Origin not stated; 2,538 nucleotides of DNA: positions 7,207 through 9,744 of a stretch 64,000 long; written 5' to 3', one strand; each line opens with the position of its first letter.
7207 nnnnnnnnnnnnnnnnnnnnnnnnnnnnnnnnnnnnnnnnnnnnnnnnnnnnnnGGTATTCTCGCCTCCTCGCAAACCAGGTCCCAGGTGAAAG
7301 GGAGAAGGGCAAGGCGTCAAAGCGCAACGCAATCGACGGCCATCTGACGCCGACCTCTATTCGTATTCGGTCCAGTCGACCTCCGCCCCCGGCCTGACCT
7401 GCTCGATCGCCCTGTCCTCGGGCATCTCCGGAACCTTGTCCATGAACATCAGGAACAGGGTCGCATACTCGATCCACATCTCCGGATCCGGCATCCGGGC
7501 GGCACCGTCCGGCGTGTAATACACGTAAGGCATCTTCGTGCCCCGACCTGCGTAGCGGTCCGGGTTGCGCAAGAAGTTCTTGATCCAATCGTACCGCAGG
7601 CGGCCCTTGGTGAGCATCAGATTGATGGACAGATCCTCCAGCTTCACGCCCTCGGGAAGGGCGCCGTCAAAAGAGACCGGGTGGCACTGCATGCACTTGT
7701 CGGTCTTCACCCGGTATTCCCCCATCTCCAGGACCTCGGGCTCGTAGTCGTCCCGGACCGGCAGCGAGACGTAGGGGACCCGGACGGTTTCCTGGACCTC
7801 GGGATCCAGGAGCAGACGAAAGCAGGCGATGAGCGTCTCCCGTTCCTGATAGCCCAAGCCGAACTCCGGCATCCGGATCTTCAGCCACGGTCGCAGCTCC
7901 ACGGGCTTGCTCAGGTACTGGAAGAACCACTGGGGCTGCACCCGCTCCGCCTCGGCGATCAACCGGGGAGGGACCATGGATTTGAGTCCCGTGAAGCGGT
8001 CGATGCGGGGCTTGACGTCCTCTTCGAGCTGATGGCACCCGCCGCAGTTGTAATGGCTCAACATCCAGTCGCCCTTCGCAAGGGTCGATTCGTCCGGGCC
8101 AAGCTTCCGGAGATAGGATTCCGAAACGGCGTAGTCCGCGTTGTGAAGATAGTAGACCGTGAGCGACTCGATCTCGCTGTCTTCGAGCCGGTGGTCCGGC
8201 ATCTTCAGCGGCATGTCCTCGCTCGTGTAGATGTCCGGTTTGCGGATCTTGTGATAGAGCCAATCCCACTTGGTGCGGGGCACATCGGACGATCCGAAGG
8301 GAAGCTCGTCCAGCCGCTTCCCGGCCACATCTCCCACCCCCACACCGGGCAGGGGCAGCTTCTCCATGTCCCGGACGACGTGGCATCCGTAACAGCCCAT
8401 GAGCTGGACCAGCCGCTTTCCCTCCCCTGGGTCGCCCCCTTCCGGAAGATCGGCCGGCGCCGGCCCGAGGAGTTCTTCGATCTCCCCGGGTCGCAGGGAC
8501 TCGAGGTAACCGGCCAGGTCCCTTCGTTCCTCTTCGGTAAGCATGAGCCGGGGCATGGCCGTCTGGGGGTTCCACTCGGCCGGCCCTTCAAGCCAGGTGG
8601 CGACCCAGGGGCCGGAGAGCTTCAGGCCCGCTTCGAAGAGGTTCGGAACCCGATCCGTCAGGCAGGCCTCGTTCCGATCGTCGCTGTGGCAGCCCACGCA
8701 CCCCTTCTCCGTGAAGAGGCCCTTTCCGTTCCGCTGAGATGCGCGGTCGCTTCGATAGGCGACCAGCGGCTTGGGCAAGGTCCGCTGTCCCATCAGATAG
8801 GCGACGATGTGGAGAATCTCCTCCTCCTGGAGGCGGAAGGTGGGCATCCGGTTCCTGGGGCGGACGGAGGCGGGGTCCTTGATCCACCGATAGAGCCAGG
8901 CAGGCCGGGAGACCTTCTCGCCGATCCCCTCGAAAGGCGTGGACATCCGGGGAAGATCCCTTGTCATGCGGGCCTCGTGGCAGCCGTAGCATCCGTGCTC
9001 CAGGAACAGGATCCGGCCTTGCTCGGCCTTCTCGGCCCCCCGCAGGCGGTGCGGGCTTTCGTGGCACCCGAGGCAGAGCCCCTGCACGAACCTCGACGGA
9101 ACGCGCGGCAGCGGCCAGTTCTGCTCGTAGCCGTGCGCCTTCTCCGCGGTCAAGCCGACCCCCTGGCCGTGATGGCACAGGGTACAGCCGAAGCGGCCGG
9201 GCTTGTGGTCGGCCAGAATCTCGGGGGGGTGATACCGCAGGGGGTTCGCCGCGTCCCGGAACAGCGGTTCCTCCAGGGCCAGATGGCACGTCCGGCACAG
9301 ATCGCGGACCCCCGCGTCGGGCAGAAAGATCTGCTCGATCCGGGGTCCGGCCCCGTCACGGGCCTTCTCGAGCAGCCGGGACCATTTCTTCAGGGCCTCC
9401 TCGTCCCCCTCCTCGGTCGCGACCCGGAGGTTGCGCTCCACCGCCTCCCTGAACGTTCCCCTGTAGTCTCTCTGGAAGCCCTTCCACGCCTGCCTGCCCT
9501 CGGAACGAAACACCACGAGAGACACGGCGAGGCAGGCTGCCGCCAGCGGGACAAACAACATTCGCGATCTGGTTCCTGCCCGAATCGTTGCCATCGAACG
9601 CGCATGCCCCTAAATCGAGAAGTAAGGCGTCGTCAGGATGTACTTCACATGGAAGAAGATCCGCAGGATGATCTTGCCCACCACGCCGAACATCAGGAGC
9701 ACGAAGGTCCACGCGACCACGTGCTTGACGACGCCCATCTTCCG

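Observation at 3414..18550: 12-gene operon wiring a periplasmic type II DMSOR-family molybdoenzyme to its own Rieske/split cytochrome b/octaheme cytochrome c module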

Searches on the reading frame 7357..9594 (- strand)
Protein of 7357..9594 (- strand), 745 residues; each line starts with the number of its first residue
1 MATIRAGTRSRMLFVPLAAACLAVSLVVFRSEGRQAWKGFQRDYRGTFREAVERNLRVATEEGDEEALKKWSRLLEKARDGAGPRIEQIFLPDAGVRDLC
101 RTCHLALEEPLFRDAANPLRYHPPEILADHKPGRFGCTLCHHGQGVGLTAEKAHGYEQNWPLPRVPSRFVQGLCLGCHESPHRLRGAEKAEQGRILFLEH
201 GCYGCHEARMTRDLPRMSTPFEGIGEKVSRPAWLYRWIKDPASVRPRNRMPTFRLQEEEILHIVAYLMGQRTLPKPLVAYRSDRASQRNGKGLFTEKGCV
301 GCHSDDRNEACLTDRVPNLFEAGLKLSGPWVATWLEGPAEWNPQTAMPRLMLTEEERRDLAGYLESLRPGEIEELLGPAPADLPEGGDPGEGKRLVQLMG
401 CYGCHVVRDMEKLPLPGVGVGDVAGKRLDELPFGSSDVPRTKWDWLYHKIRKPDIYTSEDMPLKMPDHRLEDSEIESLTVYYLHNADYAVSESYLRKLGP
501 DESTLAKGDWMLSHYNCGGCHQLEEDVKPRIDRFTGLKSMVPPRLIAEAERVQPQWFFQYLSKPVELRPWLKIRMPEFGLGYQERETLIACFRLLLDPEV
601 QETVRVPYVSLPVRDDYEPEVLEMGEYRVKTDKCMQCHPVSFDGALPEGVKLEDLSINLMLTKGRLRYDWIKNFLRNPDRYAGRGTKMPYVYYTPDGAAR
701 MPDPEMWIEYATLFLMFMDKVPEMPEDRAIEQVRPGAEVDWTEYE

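Call 5: search_protein_families(library=pfam, proteins=[window:7357-9594:-], max_evalue=0.01)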
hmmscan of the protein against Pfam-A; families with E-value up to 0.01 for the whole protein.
window:7357-9594:- (745 aa): 7 families
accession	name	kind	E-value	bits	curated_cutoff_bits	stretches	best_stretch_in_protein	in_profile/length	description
PF00034.26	Cytochrom_C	-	1.2e-22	81.4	21.3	2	191-268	2-87/90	Cytochrome c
PF13442.11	Cytochrome_CBB3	-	4e-15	56.3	27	1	287-364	3-68/68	Cytochrome C oxidase, cbb3-type, subunit III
PF14522.11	Cytochrome_C7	-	0.00017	21.8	24.8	0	134-206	13-66/67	Cytochrome c7 and related cytochrome c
PF02433.20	FixO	-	0.00066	19.7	29.6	0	224-266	109-150/219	Cytochrome C oxidase, mono-heme subunit/FixO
PF14537.11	Cytochrom_c3_2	-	0.00094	20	25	0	130-208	2-66/79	Cytochrome c3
PF22113.1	Mtrc-MtrF_II-IV_dom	-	0.0021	18.1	30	0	137-209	84-166/176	Outer membrane cytochrome MtrC/MtrF-like, domains II/IV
PF09699.15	Paired_CXXCH_1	-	0.008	16.3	20.6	0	130-180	1-38/41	Doubled CXXCH motif (Paired_CXXCH_1)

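Call 6: search_protein_families(library=ncbifam, proteins=[window:7357-9594:-], max_evalue=0.01)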
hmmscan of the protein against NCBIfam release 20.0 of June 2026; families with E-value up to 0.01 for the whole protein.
window:7357-9594:- (745 aa): 6 families
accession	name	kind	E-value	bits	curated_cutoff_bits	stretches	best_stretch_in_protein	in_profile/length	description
TIGR04485.1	thiosulf_SoxX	equivalog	2e-15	57.2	61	1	202-268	5-76/78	sulfur oxidation c-type cytochrome SoxX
TIGR00782.1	ccoP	equivalog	4.2e-08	32.8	179.95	1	241-308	160-223/285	cytochrome-c oxidase, cbb3-type subunit III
NF045774.1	cytochro_C551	exception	7.1e-06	26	118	0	284-366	36-108/110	cytochrome c551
NF040971.1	cytc_ExtS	equivalog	2e-05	24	100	0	181-359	69-257/262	selenite/tellurite reduction operon c-type cytochrome lipoprotein ExtS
NF045773.1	cytochro_C550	exception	2.7e-05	24.1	125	0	294-365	55-117/118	cytochrome c550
NF011055.0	PRK14487.1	subfamily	0.0036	16.8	218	0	224-267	115-157/212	cbb3-type cytochrome c oxidase subunit II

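Call 31: search_solved_structures(query=window:7357-9594:-, max_evalue=0.01, show_alignments=0)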
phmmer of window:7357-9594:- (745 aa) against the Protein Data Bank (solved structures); distinct sequences matched with E-value up to 0.01: 0.
